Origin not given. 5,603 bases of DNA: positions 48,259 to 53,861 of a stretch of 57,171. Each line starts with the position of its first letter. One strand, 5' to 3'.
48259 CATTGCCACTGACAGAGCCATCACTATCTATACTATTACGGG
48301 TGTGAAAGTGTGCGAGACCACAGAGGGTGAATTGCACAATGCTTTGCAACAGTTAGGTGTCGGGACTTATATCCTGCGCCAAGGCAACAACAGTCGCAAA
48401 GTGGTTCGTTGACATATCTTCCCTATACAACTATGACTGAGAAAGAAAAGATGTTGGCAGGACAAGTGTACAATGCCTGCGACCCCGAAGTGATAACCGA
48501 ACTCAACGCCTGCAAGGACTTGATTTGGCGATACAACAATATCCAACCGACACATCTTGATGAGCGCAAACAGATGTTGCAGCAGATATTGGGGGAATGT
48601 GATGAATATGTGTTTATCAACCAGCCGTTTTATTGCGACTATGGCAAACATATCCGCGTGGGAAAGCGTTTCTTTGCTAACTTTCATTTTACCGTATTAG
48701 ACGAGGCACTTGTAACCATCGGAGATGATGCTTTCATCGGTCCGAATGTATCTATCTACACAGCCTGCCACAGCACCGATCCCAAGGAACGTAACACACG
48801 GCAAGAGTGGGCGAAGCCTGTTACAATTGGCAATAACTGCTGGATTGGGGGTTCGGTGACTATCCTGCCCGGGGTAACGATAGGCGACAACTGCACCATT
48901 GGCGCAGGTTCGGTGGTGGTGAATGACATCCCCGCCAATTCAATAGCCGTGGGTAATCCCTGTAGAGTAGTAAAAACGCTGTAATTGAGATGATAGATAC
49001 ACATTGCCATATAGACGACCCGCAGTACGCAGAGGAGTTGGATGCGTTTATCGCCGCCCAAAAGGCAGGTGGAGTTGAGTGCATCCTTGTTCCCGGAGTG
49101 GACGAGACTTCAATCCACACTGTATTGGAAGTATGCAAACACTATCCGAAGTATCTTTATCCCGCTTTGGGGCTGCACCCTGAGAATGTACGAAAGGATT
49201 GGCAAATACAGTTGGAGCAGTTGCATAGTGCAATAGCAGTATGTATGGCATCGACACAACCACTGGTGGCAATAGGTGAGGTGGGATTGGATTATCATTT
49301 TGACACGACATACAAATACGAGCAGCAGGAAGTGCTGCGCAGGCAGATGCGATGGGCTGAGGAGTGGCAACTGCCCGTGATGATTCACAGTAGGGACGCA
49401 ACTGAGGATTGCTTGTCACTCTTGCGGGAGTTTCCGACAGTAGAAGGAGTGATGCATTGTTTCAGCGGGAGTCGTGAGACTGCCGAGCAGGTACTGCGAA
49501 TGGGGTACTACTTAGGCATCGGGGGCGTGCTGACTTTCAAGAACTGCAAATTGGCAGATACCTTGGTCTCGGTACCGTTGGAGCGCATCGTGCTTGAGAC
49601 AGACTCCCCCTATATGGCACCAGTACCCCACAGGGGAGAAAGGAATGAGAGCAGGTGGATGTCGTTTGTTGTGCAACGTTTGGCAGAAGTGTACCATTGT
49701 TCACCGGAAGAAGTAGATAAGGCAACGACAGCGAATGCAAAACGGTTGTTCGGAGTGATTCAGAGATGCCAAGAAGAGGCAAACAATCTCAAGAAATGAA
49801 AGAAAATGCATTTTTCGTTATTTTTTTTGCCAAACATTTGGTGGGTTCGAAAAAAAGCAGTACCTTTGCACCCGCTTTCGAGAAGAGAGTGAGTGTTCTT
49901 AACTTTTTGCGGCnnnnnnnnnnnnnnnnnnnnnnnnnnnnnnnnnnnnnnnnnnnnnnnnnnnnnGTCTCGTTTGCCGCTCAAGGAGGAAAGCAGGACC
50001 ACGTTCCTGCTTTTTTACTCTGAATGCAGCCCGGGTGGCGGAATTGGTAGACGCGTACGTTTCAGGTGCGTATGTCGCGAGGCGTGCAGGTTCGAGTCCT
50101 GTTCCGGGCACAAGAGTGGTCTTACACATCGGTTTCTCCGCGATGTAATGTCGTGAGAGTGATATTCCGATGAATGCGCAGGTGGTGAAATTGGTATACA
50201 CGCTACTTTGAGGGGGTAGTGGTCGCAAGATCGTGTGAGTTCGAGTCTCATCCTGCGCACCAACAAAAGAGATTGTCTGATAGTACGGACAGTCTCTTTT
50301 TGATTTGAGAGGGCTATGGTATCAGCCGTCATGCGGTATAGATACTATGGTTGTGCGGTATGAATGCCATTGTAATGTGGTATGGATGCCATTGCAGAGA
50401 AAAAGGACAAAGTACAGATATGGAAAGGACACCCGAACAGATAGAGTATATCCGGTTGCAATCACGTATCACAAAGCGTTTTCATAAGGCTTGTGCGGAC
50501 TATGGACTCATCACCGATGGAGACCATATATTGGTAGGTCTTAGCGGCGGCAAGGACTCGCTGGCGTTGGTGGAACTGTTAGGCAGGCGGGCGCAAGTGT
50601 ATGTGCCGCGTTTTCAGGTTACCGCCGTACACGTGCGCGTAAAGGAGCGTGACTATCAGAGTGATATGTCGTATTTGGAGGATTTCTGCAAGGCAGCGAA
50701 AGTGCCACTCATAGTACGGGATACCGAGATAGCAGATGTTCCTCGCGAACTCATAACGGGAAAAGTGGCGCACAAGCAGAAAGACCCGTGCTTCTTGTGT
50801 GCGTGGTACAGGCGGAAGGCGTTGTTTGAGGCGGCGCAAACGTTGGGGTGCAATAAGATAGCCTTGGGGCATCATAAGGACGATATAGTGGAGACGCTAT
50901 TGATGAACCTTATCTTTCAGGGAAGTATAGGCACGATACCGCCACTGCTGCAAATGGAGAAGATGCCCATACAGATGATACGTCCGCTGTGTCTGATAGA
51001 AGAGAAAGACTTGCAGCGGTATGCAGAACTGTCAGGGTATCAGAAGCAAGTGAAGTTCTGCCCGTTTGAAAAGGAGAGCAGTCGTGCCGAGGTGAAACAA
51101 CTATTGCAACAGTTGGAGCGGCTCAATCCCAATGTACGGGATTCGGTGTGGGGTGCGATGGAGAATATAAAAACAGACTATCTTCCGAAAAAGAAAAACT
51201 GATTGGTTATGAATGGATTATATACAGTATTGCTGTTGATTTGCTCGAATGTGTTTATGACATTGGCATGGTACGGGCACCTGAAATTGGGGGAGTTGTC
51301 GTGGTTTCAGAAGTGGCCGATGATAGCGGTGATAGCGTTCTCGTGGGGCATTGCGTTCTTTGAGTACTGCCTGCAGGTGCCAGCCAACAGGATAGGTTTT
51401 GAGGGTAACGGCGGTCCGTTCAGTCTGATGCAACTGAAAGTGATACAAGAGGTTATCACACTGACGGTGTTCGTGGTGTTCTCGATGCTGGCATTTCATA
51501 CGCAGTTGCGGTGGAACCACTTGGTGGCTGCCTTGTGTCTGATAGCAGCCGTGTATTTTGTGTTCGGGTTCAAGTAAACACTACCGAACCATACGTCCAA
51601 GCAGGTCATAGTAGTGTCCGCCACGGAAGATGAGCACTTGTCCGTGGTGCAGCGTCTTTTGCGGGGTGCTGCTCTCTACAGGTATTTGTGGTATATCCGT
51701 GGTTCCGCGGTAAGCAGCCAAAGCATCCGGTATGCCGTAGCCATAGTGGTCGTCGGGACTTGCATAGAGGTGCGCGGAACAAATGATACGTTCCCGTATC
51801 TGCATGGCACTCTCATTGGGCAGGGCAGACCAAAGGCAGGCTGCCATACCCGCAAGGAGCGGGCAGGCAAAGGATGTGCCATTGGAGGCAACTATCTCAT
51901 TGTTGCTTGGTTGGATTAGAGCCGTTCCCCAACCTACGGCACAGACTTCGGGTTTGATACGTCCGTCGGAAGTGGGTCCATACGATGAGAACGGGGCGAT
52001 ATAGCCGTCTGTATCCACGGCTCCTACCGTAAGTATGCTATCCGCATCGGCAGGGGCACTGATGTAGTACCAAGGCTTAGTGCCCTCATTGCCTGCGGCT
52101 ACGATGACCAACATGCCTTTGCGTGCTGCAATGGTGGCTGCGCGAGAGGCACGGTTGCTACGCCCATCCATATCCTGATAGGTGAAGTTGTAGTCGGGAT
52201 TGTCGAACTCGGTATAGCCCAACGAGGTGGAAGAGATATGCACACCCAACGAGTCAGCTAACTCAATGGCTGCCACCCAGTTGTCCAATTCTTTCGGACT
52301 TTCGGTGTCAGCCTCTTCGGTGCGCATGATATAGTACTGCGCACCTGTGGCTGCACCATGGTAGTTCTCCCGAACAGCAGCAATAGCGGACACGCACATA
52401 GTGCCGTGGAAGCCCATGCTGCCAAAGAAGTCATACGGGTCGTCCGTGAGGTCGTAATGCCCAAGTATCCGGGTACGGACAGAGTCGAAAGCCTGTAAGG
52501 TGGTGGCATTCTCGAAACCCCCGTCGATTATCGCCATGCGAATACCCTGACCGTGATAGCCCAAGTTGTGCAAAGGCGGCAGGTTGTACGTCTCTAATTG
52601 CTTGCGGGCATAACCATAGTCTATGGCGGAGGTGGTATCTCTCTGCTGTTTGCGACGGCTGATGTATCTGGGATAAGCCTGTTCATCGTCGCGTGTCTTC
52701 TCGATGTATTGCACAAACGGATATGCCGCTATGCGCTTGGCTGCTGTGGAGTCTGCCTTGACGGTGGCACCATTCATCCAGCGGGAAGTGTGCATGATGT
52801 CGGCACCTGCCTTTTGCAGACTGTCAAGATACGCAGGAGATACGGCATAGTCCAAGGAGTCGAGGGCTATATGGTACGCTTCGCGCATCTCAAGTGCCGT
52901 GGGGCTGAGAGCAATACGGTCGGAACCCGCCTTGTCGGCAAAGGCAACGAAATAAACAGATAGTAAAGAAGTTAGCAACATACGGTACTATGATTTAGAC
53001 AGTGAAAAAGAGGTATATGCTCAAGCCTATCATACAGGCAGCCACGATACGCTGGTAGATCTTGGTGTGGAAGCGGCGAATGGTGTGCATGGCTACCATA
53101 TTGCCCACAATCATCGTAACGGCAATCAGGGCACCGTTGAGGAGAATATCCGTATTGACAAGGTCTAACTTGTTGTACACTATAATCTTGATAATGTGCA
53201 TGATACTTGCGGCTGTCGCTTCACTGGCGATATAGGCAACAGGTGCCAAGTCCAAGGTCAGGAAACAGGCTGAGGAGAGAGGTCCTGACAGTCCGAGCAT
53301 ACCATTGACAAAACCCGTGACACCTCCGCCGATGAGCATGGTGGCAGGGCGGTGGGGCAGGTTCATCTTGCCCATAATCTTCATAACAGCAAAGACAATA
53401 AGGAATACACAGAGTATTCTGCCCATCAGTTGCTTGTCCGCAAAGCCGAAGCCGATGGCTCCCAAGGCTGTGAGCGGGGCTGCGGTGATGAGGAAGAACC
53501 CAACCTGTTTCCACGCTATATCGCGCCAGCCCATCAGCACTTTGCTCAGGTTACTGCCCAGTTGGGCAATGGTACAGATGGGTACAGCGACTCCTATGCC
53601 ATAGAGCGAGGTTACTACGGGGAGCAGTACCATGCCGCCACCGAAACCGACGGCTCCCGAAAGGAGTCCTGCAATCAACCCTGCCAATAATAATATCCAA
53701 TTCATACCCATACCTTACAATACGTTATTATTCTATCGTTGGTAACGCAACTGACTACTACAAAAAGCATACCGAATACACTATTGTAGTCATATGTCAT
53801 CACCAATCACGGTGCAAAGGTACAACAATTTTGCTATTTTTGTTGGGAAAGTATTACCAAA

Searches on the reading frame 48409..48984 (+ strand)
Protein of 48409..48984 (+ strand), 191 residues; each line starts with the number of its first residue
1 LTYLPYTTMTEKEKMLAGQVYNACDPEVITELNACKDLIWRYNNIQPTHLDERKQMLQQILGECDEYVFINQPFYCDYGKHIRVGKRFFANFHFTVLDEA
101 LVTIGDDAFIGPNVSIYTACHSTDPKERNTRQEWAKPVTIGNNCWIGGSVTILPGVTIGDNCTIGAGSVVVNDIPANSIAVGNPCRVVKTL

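Call 42: search_protein_families(library=pfam, proteins=[window:48409-48984:+])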
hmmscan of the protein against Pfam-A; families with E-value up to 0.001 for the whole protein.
window:48409-48984:+ (191 aa): 5 families
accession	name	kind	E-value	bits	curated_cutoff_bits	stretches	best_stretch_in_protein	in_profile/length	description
PF12464.13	Mac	-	2e-16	60.4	22.1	1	14-64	1-52/53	Maltose acetyltransferase hexapeptide capping motif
PF00132.30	Hexapep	-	4e-16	58.4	27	1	138-170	2-34/36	Bacterial transferase hexapeptide (six repeats)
PF14602.12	Hexapep_2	-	7.9e-13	48.3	27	1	137-170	1-32/34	Hexapeptide repeat of succinyl-transferase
PF25084.1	LbH_EIF2B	-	2.7e-05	24.5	54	1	138-188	22-71/105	EIF2B subunit epsilon LbH domain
PF25087.1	GMPPB_C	-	0.00055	20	39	0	139-174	12-46/110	GMPPB C-terminal domain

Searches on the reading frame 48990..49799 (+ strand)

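Call 42: search_protein_families(library=pfam, proteins=[window:48990-49799:+])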
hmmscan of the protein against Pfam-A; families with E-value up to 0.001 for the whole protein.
window:48990-49799:+ (269 aa): 2 families
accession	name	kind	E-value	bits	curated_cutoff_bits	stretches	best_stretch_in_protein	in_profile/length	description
PF01026.27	TatD_DNase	-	3e-78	263.2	27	1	2-255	1-253/253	TatD related DNase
PF04909.20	Amidohydro_2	-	0.00046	20.5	26.4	0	109-255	127-288/289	Amidohydrolase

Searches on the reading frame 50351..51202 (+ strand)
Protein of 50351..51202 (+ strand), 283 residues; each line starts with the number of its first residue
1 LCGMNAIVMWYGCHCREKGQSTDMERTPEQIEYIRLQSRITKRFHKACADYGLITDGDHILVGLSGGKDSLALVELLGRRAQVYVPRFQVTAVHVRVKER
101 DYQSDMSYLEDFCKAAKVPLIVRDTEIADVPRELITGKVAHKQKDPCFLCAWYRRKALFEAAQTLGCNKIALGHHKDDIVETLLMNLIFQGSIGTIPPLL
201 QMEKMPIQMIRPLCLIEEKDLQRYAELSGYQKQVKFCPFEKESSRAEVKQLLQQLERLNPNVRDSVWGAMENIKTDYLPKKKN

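Call 42: search_protein_families(library=pfam, proteins=[window:50351-51202:+])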
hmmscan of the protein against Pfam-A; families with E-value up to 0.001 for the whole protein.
window:50351-51202:+ (283 aa): 2 families
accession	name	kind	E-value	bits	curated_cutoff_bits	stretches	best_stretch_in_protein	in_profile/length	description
PF01171.26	ATP_bind_3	-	1e-18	68.2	27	1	59-227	1-158/182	PP-loop family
PF03054.22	tRNA_Me_trans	-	0.0008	19.6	20.6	0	59-175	2-127/202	tRNA methyl transferase HUP domain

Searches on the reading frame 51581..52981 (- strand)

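Call 42: search_protein_families(library=pfam, proteins=[window:51581-52981:-])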
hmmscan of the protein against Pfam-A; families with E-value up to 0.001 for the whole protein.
window:51581-52981:- (466 aa): 1 family
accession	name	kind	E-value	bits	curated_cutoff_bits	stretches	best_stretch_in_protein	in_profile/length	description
PF00082.27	Peptidase_S8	-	2.3e-42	145.7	21.8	1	144-416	1-288/288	Subtilase family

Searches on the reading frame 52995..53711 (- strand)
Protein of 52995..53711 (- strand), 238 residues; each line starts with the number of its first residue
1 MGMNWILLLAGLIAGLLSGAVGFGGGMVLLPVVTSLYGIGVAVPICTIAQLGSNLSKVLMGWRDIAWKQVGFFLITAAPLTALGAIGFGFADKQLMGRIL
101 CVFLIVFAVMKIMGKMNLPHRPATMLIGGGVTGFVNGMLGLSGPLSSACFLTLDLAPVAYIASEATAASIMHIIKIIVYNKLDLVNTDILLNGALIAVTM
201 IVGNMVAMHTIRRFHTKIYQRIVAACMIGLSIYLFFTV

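Call 42: search_protein_families(library=pfam, proteins=[window:52995-53711:-])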
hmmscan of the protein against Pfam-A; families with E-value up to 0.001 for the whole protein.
window:52995-53711:- (238 aa): 1 family
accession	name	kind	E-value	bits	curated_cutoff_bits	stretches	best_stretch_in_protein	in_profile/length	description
PF01925.25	TauE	-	7.3e-27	95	32.6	1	7-234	1-237/237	Sulfite exporter TauE/SafE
